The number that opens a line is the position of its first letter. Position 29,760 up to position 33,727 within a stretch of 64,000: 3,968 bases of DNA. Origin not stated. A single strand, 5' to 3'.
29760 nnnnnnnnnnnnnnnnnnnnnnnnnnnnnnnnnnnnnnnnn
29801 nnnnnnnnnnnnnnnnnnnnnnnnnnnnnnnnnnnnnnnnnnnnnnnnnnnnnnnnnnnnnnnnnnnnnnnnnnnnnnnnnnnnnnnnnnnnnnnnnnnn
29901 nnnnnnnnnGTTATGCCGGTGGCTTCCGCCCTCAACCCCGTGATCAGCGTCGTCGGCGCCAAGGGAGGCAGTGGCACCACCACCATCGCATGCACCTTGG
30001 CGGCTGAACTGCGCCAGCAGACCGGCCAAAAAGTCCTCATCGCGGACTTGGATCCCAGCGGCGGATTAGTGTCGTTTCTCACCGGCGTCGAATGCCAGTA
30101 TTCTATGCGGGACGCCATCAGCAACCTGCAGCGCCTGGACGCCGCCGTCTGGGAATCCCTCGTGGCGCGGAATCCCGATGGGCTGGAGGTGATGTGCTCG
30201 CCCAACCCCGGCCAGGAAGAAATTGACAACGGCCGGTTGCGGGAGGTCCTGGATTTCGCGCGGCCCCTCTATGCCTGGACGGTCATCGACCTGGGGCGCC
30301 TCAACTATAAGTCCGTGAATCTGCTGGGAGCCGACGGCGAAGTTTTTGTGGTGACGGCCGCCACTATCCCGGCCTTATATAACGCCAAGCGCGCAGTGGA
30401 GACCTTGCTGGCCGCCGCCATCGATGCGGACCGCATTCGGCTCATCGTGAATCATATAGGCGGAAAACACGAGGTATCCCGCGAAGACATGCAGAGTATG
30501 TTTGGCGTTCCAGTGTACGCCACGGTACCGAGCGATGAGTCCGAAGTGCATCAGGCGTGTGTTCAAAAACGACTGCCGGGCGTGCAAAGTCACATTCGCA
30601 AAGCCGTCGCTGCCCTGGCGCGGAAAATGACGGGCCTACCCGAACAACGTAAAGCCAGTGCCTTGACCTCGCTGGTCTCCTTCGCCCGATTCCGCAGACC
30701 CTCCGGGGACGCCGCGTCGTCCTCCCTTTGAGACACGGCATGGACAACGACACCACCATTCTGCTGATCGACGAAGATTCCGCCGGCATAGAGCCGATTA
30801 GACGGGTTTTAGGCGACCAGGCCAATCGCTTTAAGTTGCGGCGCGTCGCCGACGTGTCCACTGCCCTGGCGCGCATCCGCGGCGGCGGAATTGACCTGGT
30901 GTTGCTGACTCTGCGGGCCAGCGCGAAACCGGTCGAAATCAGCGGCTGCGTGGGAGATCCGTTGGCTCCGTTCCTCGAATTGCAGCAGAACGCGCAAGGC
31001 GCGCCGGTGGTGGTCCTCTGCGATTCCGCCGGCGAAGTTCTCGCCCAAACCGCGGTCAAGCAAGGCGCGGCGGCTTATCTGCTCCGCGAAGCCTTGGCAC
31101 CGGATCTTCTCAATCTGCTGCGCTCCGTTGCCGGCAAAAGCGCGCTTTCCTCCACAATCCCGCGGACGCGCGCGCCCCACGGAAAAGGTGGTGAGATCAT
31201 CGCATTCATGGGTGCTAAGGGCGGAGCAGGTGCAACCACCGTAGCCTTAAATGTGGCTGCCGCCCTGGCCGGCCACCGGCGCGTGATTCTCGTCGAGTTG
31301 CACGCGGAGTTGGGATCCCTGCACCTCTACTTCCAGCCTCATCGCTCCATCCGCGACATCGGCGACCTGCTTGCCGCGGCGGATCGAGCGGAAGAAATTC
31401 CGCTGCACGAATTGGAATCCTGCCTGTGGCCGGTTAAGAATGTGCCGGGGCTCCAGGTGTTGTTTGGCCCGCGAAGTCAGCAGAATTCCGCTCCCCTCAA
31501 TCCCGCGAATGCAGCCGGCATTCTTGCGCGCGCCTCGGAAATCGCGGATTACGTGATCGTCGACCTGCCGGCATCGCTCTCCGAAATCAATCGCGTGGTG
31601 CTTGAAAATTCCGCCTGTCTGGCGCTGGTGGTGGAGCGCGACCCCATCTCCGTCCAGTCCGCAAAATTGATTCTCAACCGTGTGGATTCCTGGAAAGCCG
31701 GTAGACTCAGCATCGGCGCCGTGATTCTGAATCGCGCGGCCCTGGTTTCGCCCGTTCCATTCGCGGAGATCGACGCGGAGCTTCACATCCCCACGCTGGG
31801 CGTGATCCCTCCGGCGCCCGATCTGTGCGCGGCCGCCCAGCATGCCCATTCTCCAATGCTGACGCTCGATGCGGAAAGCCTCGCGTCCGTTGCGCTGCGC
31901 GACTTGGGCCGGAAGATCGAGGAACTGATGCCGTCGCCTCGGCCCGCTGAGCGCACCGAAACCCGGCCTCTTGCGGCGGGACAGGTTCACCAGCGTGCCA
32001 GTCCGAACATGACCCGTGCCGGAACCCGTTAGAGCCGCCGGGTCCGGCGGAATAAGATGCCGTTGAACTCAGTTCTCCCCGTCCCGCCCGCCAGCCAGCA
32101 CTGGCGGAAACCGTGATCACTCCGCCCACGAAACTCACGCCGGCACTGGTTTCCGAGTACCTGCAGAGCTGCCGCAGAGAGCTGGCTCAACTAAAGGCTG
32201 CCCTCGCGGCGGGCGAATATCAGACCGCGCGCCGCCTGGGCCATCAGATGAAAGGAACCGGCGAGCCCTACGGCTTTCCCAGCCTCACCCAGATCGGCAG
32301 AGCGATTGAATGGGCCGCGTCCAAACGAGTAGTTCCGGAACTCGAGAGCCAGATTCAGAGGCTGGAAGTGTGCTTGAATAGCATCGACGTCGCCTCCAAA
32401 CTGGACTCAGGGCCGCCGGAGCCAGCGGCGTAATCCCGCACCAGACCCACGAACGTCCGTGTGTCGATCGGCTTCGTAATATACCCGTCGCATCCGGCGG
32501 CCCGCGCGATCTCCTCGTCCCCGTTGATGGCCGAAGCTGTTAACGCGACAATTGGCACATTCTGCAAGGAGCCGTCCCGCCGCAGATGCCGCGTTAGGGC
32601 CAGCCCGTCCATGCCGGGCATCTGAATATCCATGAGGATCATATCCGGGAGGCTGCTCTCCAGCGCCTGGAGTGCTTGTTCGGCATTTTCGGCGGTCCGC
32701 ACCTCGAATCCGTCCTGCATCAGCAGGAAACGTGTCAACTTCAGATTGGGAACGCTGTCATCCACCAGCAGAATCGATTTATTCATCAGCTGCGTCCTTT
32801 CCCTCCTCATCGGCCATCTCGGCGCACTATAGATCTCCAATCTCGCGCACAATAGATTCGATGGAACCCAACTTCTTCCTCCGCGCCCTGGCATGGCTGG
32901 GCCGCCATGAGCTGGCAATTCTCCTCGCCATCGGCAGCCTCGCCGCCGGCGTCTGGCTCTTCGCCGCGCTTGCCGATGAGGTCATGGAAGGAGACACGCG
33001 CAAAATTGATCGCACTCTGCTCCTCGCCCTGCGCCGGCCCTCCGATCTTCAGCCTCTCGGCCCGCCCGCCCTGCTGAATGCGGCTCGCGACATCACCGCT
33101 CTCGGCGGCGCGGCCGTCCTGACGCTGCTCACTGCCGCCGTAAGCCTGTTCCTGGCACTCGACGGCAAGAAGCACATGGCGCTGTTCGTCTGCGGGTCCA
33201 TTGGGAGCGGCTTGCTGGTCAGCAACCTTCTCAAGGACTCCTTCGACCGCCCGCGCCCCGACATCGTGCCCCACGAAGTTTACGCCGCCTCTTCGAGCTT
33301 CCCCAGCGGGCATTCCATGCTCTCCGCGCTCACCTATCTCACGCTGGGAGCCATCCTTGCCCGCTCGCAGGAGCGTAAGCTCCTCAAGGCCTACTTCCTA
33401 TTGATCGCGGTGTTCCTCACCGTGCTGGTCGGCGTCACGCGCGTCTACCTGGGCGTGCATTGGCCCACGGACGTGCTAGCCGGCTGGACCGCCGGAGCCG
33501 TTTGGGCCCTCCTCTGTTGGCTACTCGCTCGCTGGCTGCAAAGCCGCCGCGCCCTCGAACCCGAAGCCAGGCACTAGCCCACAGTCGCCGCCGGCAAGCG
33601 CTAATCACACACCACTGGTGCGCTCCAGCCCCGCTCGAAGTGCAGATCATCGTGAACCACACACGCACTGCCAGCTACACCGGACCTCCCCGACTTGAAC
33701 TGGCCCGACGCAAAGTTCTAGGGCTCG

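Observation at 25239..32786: Sensor-less multi-step phosphorelay wired to an orphan CpaF ATPase and two TadZ/CpaE-like proteins, with no pilus structural genes nearby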

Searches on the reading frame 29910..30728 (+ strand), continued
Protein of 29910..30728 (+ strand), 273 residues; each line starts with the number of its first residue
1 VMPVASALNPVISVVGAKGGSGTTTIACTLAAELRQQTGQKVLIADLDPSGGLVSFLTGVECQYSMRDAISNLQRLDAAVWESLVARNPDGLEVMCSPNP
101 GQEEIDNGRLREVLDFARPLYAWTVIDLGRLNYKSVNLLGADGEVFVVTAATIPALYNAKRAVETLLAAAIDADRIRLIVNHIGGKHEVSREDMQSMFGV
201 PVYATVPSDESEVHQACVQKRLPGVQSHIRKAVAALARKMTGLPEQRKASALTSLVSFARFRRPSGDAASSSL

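Call 93: find_related_loci(query=A4, collection=metagenome_contigs, flank=10000)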
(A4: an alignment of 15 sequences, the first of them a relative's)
Query A4 (403 aa) in metagenome_contigs; peptide patterns used: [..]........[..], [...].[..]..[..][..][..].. (x = any residue, [..] = any of these).
600 stretches matched a pattern (row limit reached: there are more); 560 encode a relative of the query (tblastn E <= 1e-3); the best 80 are kept; 80 distinct loci.
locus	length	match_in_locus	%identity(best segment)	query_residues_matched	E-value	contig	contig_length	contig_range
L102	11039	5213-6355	36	6-384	5e-73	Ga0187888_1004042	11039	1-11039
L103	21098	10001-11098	37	4-369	9e-64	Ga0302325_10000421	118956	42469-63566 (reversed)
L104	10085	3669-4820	35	1-385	8e-63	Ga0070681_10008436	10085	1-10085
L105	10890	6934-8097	33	1-388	1e-61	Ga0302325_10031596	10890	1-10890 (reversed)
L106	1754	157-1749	37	3-351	2e-63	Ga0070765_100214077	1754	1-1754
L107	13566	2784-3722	35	6-317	7e-56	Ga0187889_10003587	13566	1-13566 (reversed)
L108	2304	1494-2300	40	1-268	1e-53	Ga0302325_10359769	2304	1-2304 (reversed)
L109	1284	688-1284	44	7-203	3e-48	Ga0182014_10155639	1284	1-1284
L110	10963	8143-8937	38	1-263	5e-42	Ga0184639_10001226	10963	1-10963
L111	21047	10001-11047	32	1-346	3e-40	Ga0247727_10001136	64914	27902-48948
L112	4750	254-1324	30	4-346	1e-38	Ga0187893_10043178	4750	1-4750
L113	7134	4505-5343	45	1-141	3e-32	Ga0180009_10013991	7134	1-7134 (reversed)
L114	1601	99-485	50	1-129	4e-32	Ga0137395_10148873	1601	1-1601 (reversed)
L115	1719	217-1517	48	4-130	8e-32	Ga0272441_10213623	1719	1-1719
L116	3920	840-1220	48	1-127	3e-31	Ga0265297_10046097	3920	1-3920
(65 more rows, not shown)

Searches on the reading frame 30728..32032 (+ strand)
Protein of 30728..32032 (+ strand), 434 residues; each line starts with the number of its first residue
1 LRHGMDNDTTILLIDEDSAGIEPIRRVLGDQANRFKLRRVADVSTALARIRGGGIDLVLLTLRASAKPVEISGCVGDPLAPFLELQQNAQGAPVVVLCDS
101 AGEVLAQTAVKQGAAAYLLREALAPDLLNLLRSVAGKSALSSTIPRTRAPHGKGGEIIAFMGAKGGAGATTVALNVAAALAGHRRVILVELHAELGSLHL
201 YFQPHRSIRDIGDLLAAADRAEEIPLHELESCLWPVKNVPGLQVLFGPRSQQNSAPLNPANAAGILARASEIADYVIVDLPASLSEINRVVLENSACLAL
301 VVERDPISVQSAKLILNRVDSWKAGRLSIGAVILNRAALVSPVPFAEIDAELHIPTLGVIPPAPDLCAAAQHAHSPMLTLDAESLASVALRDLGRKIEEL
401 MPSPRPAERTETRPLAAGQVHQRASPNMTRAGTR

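Call 3: search_protein_families(library=pfam, proteins=[window:30728-32032:+], max_evalue=0.01)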
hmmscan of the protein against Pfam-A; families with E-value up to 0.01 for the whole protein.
window:30728-32032:+ (434 aa): 6 families
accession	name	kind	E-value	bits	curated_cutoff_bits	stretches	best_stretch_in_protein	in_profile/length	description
PF13614.12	AAA_31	-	3.5e-08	34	27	1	156-322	2-167/177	AAA domain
PF01656.29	CbiA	-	6.4e-06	26.6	25.4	1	158-372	1-121/125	CobQ/CobB/MinD/ParA nucleotide binding domain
PF00072.30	Response_reg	-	0.00048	20.7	30.2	1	11-129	1-108/111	Response regulator receiver domain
PF09140.17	MipZ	-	0.00097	19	20.7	0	157-293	2-120/262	ATPase MipZ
PF10609.15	ParA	-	0.0046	16.9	27.1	0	156-183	4-31/246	NUBPL iron-transfer P-loop NTPase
PF06564.18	CBP_BcsQ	-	0.0062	16.5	21.3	0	157-306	3-149/234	Cellulose biosynthesis protein BcsQ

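Call 4: search_protein_families(library=ncbifam, proteins=[window:30728-32032:+], max_evalue=0.01)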
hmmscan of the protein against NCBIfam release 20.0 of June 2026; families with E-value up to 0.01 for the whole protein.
window:30728-32032:+ (434 aa): 10 families
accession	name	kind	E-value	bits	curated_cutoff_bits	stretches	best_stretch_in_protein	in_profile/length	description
TIGR01969.1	minD_arch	subfamily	7.5e-13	48.2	201.75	1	157-399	2-232/251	cell division ATPase MinD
TIGR03815.1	CpaE_hom_Actino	equivalog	2.3e-12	46.7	154.45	1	139-379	95-324/340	septum site-determining protein Ssd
TIGR01968.1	minD_bact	equivalog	1.2e-08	34.6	212.9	1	156-398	2-237/261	septum site-determining protein MinD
NF041546.1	ParA_partition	equivalog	9.7e-08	31.8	180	1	157-189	1-34/203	ParA family partition ATPase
NF047398.1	AAA_KGGVGR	domain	1e-07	32.5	90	1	156-297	3-166/190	KGGVGR-motif variant AAA ATPase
TIGR03371.1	cellulose_yhjQ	equivalog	4.9e-06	26.2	157.85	1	157-313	3-155/246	cellulose biosynthesis protein BcsQ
NF053622.1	ATPseBagAMYCTU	equivalog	0.0008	18.9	400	1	160-194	11-46/325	ATPase BagA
TIGR01005.1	eps_transp_fam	subfamily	0.0028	15.9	411.7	1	134-300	525-683/754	exopolysaccharide transport protein family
NF047785.1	respo_reg_MadR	equivalog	0.0042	16.5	300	1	11-140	3-127/209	MadR family response regulator transcription factor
NF007935.0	PRK10651.1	equivalog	0.0065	15.7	250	0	82-144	71-134/216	two-component system response regulator NarL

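Call 76: search_dna_similar(query=window:30728-32029:+, collection=plasmids, mode=protein, max_rows=10, max_evalue=0.00001)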
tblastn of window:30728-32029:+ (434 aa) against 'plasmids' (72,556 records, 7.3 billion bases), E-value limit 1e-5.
No match.

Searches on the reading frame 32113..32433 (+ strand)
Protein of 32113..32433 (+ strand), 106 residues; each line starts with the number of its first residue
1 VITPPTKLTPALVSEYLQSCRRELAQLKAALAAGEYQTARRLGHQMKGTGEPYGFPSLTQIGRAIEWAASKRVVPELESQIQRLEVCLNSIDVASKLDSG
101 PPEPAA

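Call 3: search_protein_families(library=pfam, proteins=[window:32113-32433:+], max_evalue=0.01)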
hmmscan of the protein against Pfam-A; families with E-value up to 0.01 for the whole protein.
window:32113-32433:+ (106 aa): 1 family
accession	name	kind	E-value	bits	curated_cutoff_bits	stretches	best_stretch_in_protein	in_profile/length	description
PF01627.28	Hpt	-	6.8e-09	36.3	24.6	1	12-84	2-81/84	Hpt domain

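Call 4: search_protein_families(library=ncbifam, proteins=[window:32113-32433:+], max_evalue=0.01)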
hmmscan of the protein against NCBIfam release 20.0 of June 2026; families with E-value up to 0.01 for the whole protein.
window:32113-32433:+ (106 aa): 1 family
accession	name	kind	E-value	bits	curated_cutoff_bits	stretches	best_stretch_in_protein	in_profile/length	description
TIGR02956.1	TMAO_torS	equivalog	0.0057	14.8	676.5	1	12-82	883-951/967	TMAO reductase system sensor histidine kinase/response regulator TorS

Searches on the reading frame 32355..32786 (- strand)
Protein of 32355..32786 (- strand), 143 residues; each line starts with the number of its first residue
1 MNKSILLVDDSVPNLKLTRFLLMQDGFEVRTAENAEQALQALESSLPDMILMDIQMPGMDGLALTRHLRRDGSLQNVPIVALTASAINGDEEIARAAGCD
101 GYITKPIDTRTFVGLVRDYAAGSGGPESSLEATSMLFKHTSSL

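Call 3: search_protein_families(library=pfam, proteins=[window:32355-32786:-], max_evalue=0.01)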
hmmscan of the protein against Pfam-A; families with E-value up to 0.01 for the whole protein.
window:32355-32786:- (143 aa): 2 families
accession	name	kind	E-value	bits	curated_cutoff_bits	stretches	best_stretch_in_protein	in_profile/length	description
PF00072.30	Response_reg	-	2.8e-27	95.5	30.2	1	5-114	1-108/111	Response regulator receiver domain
PF23198.2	PDE8A_N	-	3.5e-05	24.2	29.6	1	25-92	33-101/147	PDE8A-like, N-terminal domain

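Call 4: search_protein_families(library=ncbifam, proteins=[window:32355-32786:-], max_evalue=0.01)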
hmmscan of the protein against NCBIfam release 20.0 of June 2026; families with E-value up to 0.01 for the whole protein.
window:32355-32786:- (143 aa): 98 families (the best 25 are shown)
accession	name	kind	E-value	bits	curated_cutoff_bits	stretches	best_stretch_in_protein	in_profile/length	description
NF008318.0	PRK11107.1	equivalog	2.9e-28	98.4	890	1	4-124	669-789/920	two-component sensor histidine kinase BarA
NF038297.2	hybrid_HK_HrmK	equivalog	2.2e-27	96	725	1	2-119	490-607/607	hybrid histidine kinase/response regulator HrmK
TIGR02154.1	PhoB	equivalog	4.2e-24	85.1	296.2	1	1-117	1-117/226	phosphate regulon transcriptional regulator PhoB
NF011874.0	PRK15347.1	equivalog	6.4e-24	84.1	852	1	4-112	692-802/921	two component system sensor kinase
NF007135.0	PRK09581.1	equivalog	4.3e-23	81.9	474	1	1-113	1-113/457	PleD family two-component system response regulator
NF040534.1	resp_reg_YycF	equivalog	1.6e-21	76.6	340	1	3-117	1-112/231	response regulator YycF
NF007546.0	PRK10161.1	equivalog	2e-19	70.1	471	1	1-115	1-115/229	phosphate response regulator transcription factor PhoB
NF053854.1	RespRegPhoBBctds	equivalog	2.1e-19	69.8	270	1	5-113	1-108/225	two-component system response regulator PhoB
TIGR02956.1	TMAO_torS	equivalog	2.6e-19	68.9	676.5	1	4-123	703-823/967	TMAO reductase system sensor histidine kinase/response regulator TorS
NF040689.1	MtrAB_MtrA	equivalog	3e-19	69.3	300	1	5-117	1-110/219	MtrAB system response regulator MtrA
NF007005.1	PRK09468.1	equivalog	1.3e-18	67.3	331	1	2-116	3-115/237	osmolarity response regulator transcription factor OmpR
NF008302.0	PRK11091.1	equivalog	1.7e-18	66.2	838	1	4-122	527-645/779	aerobic respiration two-component sensor histidine kinase ArcB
NF041733.1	resp_reg_CseB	equivalog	2.5e-18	66.3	350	1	4-117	2-112/228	two-component system response regulator CseB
NF008199.0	PRK10955.1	equivalog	1.3e-17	64.5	341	1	2-117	2-112/232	envelope stress response regulator transcription factor CpxR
NF008099.0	PRK10841.1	equivalog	6.3e-17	60.6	920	1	4-119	826-939/949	two-component system sensor histidine kinase RcsC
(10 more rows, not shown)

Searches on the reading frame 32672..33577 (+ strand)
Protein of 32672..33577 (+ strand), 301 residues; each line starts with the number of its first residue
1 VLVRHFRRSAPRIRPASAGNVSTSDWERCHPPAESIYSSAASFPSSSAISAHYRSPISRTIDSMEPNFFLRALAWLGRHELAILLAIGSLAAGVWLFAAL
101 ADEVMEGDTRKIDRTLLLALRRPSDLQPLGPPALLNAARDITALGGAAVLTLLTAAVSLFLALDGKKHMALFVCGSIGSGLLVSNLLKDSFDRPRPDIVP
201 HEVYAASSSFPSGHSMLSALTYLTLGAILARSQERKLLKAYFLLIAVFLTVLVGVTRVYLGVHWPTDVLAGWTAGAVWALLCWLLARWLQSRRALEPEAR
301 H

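Call 3: search_protein_families(library=pfam, proteins=[window:32672-33577:+], max_evalue=0.01)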
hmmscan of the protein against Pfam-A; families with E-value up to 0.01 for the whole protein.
window:32672-33577:+ (301 aa): 2 families
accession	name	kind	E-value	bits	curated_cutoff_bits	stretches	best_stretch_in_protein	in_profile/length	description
PF01569.27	PAP2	-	2.2e-27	95.8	27.2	1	171-288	3-127/130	PAP2 superfamily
PF14378.12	PAP2_3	-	0.00029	21.1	27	1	190-279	107-188/190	PAP2 superfamily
